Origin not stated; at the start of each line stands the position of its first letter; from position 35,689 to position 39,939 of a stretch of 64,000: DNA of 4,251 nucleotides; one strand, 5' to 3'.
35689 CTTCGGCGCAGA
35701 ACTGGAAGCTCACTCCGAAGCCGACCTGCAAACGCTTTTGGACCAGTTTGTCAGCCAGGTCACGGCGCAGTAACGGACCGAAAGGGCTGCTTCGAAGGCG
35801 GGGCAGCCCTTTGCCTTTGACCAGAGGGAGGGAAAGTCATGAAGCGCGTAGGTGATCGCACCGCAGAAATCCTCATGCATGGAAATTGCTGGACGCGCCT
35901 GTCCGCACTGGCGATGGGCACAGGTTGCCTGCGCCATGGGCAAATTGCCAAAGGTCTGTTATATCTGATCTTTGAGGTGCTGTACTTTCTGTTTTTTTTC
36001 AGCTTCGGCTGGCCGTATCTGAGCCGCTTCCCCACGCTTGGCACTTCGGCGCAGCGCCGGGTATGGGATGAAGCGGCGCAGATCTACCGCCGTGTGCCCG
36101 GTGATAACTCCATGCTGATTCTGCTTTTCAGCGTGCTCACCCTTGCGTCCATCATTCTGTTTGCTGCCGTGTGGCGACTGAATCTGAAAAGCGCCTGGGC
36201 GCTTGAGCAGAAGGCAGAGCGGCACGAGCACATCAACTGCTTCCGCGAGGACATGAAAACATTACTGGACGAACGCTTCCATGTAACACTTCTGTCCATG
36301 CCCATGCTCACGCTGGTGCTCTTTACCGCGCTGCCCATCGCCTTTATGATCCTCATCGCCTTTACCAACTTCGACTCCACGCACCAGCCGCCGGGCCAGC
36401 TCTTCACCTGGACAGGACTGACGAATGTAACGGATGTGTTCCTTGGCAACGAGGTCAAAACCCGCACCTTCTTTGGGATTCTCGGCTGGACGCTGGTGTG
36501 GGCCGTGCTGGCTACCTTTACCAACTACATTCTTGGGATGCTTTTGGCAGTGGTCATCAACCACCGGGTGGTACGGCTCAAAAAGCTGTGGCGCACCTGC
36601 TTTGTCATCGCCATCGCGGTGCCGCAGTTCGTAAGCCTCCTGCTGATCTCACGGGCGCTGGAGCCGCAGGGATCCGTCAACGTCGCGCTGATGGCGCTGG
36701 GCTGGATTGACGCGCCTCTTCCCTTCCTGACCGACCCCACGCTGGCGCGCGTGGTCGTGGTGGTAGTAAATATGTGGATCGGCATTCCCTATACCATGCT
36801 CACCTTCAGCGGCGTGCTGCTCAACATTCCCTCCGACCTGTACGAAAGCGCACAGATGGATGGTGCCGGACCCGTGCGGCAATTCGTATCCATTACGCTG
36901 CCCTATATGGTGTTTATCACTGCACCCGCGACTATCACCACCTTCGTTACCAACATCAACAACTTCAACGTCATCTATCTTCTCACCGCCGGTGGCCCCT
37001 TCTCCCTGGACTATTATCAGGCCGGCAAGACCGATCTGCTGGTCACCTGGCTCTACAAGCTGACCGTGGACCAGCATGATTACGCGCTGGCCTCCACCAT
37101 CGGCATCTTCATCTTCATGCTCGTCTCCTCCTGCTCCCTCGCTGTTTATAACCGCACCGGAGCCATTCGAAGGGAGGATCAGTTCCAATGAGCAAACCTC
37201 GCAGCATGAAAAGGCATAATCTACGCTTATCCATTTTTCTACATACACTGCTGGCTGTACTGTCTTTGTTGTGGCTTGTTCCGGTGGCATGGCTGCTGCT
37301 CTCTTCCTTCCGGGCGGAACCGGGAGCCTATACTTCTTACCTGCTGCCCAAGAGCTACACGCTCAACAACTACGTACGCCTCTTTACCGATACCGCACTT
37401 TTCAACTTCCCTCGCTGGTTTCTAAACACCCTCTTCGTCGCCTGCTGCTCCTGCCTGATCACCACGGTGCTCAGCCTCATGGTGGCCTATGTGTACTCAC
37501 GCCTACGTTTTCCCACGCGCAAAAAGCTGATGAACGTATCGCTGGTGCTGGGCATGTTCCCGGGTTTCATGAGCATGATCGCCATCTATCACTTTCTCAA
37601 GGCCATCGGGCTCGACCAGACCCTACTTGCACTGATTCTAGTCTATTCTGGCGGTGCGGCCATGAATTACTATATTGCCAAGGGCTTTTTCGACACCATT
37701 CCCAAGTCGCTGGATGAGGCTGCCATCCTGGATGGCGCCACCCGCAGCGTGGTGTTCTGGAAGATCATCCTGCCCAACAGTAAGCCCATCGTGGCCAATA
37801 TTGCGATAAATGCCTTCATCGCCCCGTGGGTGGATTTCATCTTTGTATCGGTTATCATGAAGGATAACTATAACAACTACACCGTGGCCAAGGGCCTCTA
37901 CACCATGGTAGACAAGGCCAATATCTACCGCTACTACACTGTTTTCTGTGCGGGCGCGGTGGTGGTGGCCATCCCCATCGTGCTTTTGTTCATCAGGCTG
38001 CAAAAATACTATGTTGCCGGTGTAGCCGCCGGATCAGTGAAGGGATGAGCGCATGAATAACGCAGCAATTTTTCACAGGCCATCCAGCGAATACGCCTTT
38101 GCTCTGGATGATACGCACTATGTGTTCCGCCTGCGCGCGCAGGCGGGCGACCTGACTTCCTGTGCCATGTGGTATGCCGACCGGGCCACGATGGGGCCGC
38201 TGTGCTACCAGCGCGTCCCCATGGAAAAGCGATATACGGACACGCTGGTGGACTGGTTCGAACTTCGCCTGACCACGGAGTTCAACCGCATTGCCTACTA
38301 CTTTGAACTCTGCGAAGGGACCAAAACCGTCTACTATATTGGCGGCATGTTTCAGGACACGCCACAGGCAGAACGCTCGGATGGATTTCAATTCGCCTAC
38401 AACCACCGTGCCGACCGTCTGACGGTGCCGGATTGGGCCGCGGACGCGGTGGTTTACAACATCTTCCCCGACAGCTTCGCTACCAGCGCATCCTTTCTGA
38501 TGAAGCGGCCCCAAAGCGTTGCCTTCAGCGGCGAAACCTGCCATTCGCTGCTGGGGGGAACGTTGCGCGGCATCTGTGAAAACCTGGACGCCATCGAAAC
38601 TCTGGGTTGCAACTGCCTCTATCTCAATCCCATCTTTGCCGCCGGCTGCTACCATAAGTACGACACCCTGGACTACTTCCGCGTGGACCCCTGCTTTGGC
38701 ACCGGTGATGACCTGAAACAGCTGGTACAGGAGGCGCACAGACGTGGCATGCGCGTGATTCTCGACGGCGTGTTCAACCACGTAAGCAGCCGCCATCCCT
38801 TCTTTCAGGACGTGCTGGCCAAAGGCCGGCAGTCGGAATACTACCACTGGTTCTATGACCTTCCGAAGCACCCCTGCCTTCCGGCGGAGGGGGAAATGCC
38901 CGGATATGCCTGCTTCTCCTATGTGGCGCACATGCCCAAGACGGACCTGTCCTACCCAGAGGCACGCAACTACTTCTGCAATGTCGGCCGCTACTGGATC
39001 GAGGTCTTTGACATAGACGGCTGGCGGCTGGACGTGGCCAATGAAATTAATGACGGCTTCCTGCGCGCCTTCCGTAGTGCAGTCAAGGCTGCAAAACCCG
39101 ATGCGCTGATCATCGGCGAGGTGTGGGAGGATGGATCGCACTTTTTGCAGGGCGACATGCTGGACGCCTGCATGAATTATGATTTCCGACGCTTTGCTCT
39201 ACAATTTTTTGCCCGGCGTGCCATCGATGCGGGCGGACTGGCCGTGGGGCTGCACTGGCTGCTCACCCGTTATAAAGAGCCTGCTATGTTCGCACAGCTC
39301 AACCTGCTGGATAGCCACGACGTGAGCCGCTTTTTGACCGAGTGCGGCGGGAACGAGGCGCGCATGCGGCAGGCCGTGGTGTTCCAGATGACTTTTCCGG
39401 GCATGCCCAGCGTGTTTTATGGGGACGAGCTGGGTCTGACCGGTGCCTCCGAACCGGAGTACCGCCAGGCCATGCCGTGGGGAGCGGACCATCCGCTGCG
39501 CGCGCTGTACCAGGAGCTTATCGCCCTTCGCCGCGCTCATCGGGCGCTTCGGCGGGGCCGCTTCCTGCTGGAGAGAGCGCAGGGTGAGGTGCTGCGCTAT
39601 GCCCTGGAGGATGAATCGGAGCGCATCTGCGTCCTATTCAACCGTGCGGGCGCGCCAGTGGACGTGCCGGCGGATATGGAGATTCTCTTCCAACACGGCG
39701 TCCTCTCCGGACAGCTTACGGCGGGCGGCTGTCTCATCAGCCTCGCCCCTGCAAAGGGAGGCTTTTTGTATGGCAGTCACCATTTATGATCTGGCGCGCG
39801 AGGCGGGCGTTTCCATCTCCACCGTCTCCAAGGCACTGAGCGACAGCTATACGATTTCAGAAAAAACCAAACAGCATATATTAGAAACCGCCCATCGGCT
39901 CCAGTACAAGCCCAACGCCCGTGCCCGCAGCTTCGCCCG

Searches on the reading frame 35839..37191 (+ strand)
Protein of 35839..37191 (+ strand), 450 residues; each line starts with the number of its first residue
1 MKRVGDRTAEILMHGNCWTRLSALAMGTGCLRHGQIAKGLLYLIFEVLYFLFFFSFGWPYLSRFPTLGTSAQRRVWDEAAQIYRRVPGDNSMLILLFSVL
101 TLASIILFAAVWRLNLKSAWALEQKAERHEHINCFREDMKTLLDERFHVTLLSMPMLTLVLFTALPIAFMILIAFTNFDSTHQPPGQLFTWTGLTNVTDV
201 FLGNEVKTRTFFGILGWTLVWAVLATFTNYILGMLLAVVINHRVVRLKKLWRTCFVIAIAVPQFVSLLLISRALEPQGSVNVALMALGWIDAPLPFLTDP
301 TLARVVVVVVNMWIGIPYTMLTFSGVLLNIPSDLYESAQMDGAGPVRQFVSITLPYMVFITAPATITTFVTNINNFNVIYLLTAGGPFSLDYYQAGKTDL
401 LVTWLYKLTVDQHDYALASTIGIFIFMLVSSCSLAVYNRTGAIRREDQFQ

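Call 67: search_protein_families(library=pfam, proteins=[window:35839-37191:+], max_evalue=0.0001)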
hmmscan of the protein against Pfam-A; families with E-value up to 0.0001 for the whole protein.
window:35839-37191:+ (450 aa): 1 family
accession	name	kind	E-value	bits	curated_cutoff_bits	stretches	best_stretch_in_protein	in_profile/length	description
PF00528.27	BPD_transp_1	-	3.2e-17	63.3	26.4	1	231-437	3-175/184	Binding-protein-dependent transport system inner membrane component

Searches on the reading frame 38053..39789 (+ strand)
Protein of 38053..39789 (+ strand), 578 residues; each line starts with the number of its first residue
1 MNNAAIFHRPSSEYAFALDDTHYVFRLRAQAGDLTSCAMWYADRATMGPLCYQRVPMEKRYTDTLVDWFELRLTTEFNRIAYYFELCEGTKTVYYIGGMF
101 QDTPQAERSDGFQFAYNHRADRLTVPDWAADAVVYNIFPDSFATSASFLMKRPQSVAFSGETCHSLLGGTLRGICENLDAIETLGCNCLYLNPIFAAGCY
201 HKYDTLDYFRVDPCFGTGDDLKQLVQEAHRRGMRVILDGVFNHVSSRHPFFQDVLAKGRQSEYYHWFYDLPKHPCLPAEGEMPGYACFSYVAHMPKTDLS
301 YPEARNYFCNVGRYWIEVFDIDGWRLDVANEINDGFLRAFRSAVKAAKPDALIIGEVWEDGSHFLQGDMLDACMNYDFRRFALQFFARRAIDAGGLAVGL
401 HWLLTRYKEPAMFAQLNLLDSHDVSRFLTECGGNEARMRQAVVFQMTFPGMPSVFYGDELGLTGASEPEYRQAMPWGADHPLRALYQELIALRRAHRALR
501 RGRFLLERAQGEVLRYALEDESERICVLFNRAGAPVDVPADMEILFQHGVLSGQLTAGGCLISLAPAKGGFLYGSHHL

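Call 66: search_protein_families(library=pfam, proteins=[window:38053-39789:+], max_evalue=0.0001)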
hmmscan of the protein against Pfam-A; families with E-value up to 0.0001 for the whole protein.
window:38053-39789:+ (578 aa): 2 families
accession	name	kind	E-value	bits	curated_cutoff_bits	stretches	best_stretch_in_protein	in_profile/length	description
PF00128.31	Alpha-amylase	-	3.5e-59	201.7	22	1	137-466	2-360/446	Alpha amylase, catalytic domain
PF02903.20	Alpha-amylase_N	-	1.8e-24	86.7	23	1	1-118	1-120/120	Alpha amylase, N-terminal ig-like domain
